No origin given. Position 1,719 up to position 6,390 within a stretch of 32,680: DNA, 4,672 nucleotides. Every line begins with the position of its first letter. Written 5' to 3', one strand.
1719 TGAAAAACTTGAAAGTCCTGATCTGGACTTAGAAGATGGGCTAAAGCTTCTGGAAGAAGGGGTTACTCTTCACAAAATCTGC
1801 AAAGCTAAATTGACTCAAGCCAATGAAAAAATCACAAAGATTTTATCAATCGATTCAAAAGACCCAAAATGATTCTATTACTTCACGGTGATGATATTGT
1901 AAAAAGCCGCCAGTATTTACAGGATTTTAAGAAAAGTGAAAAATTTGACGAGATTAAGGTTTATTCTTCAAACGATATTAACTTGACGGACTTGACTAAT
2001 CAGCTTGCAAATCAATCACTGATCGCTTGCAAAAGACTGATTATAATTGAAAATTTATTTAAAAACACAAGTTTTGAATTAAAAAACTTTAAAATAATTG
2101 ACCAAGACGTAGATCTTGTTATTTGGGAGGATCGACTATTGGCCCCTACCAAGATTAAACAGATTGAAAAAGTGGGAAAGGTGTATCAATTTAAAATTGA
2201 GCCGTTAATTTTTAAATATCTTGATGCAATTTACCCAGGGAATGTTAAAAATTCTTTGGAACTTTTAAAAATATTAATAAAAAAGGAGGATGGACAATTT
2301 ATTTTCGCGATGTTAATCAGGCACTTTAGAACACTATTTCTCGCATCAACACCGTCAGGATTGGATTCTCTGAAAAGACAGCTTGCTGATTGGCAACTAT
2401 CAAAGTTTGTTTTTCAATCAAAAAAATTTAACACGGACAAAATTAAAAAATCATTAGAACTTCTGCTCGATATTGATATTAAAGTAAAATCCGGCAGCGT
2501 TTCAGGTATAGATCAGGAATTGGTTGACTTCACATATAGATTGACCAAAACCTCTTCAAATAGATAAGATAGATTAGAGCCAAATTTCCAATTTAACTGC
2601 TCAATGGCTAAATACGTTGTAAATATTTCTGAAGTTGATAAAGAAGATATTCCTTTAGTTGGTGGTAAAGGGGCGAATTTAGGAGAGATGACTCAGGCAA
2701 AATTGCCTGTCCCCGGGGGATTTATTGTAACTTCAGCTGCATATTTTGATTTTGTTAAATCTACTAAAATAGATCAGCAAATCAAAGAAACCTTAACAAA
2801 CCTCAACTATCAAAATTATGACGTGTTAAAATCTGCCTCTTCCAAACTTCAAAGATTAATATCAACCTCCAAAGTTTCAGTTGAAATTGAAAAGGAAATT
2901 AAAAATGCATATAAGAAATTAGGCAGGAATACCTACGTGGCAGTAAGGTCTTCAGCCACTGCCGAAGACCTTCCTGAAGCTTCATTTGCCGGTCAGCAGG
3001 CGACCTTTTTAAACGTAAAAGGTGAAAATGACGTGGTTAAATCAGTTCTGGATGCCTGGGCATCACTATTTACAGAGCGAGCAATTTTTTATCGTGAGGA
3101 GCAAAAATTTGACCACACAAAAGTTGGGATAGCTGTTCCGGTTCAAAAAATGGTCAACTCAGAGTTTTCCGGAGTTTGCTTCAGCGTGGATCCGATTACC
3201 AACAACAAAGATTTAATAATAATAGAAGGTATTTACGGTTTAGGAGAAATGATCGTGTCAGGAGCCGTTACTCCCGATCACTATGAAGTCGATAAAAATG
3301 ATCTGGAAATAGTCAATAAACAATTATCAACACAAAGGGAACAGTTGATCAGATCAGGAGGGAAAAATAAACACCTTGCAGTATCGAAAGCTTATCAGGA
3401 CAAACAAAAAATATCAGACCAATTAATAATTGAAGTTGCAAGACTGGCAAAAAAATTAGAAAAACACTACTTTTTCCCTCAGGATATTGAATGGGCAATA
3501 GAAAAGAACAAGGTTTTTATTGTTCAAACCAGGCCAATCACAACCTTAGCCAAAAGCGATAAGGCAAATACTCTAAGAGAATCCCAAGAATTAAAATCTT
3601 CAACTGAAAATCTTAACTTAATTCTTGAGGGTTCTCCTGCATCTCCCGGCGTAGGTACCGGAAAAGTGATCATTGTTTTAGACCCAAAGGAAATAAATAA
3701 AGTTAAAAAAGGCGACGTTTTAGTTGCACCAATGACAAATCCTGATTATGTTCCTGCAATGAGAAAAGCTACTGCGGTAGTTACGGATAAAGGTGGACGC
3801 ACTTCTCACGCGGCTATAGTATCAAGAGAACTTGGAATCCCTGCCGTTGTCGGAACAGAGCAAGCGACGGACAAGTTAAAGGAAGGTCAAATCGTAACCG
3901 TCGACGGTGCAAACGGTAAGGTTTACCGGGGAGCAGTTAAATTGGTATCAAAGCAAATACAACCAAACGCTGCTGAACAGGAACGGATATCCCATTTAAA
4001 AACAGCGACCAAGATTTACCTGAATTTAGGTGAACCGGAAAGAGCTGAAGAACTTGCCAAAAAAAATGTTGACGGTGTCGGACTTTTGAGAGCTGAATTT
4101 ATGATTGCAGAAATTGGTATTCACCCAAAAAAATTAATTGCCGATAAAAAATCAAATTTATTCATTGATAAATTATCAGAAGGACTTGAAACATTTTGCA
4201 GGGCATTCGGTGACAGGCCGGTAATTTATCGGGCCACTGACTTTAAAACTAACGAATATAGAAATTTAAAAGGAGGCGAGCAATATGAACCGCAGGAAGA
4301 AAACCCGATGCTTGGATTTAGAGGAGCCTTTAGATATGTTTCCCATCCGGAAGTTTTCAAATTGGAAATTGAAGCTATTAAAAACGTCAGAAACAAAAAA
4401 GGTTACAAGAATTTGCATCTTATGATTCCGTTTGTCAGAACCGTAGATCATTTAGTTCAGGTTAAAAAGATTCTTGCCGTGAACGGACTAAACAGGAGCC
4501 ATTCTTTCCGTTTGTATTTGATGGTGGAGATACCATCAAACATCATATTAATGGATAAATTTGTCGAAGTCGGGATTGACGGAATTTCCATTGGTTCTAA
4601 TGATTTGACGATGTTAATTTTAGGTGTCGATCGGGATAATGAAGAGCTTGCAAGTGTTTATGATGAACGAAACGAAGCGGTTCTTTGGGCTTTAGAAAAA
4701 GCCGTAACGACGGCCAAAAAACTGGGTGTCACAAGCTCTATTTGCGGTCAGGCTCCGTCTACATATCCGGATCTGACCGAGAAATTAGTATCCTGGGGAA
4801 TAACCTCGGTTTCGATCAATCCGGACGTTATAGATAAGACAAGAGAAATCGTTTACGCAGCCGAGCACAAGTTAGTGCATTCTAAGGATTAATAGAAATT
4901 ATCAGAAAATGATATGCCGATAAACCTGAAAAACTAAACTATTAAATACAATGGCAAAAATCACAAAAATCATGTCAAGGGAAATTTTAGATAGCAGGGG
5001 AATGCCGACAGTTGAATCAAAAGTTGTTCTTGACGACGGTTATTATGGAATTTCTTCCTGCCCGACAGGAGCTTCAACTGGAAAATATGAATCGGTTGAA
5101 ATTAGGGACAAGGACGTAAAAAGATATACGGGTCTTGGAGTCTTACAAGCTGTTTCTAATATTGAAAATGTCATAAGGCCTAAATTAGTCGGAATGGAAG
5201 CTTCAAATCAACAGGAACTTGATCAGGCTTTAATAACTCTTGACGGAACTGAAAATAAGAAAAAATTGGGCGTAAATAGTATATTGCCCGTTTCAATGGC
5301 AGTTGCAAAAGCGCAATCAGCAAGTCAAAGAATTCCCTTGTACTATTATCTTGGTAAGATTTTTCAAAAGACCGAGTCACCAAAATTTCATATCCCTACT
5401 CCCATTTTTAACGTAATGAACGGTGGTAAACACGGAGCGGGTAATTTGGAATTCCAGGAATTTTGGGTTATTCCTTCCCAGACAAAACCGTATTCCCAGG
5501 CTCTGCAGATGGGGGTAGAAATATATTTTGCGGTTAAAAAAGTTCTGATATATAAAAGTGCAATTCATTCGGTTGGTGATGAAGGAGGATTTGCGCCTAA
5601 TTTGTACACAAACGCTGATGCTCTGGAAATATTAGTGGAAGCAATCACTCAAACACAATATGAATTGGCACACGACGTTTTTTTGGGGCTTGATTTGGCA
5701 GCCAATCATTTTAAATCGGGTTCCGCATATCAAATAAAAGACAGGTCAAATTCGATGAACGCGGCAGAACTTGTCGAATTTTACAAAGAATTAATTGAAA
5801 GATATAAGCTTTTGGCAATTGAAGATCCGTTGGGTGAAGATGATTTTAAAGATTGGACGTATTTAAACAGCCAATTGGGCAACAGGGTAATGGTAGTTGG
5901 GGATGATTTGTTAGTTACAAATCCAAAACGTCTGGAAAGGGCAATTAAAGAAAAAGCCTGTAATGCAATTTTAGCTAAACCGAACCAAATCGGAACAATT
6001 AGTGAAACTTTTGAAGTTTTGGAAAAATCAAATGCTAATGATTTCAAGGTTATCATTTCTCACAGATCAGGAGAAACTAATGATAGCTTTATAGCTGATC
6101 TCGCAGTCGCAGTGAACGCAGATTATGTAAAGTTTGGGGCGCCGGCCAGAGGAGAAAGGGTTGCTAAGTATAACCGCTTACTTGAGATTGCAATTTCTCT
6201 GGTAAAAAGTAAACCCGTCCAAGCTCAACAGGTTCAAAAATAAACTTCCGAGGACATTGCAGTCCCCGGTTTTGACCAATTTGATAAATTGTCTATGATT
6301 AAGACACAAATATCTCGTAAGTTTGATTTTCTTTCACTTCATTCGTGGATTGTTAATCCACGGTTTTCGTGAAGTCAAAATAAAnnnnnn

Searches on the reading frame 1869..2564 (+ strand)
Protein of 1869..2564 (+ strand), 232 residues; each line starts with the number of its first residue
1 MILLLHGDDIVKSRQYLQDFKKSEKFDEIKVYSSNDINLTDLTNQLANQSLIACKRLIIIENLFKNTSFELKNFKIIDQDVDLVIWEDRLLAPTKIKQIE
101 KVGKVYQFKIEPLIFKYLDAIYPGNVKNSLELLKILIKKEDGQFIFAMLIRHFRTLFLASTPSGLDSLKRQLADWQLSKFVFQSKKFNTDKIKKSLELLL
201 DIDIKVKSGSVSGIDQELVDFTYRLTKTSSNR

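Call 54: search_protein_families(library=pfam, proteins=[window:1869-2564:+], max_evalue=0.00001)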
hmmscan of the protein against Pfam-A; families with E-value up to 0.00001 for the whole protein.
window:1869-2564:+ (232 aa): 1 family
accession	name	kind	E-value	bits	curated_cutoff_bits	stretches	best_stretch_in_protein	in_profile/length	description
PF21694.2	DNA_pol3_delta_C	-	3.3e-09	37.2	27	1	114-211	4-108/121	DNA polymerase III delta subunit, C-terminal domain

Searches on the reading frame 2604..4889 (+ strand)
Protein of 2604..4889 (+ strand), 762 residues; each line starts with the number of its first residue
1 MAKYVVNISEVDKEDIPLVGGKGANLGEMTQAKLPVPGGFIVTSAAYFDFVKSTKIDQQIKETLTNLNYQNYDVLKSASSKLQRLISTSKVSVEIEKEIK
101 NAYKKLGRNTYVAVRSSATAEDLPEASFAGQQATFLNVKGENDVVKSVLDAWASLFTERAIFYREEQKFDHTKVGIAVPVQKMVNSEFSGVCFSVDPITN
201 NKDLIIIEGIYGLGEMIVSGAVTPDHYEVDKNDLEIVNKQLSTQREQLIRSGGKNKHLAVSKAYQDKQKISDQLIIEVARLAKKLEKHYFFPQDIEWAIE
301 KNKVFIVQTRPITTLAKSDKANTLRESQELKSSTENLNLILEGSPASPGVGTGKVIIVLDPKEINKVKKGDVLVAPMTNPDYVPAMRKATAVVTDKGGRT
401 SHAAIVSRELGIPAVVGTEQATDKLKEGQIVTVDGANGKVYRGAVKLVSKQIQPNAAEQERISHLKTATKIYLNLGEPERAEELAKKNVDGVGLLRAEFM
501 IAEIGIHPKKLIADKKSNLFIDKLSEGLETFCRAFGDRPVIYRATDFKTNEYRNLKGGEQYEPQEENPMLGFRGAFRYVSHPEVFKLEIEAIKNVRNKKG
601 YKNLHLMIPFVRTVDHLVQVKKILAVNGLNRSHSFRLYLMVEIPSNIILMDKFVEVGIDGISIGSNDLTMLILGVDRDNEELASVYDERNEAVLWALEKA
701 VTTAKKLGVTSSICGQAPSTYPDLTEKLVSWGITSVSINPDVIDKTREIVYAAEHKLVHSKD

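Call 20: search_protein_families(library=pfam, proteins=[window:2604-4889:+], max_evalue=0.00001)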
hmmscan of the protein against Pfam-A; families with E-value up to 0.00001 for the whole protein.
window:2604-4889:+ (762 aa): 3 families
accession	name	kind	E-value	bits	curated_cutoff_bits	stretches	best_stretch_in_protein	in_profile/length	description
PF01326.24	PPDK_N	-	6e-107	358.2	27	1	17-328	2-325/328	Pyruvate phosphate dikinase, AMP/ATP-binding domain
PF02896.24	PEP-utilizers_C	-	6.3e-64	216.4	22.8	1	460-751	11-289/293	PEP-utilising enzyme, PEP-binding domain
PF00391.29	PEP-utilizers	-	4.1e-30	103.6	23.1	1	368-438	2-72/72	PEP-utilising enzyme, mobile domain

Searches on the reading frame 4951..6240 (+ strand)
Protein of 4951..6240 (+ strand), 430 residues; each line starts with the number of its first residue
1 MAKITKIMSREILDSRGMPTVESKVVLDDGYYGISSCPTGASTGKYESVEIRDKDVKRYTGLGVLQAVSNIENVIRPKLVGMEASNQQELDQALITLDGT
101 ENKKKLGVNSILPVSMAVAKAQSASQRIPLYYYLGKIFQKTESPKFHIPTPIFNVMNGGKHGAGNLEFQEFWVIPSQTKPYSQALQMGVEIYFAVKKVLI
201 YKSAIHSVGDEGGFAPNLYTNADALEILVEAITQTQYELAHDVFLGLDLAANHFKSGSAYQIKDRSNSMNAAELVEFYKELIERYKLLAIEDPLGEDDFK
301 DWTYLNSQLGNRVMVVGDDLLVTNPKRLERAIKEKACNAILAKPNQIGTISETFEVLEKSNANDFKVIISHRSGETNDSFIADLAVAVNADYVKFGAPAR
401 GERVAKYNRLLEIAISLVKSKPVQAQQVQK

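Call 20: search_protein_families(library=pfam, proteins=[window:4951-6240:+], max_evalue=0.00001)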
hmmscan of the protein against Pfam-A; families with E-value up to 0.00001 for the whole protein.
window:4951-6240:+ (430 aa): 3 families
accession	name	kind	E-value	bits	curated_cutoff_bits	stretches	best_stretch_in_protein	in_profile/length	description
PF00113.28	Enolase_C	-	8.7e-92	308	21.5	1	147-421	3-285/296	Enolase, C-terminal TIM barrel domain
PF03952.21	Enolase_N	-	7.1e-52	175.5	35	1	4-134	1-131/131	Enolase, N-terminal domain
PF13378.12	MR_MLE_C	-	1.5e-07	31.8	29.4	1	267-387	53-168/219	Enolase C-terminal domain-like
